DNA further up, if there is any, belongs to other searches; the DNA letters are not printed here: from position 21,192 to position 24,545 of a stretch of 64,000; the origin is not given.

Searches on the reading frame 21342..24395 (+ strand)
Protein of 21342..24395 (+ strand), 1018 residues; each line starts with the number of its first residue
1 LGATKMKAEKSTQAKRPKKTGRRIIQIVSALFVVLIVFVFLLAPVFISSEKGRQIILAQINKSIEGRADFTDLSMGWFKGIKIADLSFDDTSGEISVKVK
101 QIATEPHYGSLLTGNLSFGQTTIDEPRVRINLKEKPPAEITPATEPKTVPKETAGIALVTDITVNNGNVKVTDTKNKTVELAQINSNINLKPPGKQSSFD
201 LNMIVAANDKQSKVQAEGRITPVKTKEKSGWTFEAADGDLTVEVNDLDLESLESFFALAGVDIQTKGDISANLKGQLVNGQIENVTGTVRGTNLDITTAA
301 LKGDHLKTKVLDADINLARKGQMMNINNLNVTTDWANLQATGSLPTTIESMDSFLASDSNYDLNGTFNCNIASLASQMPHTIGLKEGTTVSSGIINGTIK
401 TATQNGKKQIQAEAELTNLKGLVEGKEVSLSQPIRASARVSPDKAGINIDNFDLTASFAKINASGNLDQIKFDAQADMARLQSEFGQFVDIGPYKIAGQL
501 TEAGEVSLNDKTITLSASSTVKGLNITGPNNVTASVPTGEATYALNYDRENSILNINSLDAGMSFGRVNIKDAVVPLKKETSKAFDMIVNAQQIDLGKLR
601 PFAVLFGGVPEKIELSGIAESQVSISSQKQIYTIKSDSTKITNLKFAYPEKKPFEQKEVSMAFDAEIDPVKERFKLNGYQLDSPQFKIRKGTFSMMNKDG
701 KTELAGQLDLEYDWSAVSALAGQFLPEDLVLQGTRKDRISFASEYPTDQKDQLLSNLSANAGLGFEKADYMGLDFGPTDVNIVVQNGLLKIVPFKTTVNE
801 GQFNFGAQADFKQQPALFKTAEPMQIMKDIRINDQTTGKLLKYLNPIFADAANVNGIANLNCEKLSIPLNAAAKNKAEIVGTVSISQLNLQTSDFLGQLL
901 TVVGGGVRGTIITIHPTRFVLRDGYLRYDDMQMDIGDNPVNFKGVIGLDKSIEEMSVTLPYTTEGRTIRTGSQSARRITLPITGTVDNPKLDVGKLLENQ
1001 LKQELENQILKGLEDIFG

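Call 64: search_protein_families(library=pfam, proteins=[window:21342-24395:+], max_evalue=0.00001)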
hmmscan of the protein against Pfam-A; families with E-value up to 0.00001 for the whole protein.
window:21342-24395:+ (1018 aa): 1 family
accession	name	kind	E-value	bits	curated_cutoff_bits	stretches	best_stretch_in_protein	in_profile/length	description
PF05359.17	DUF748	-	2e-15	56.4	50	1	10-330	5-311/1037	Domain of Unknown Function (DUF748)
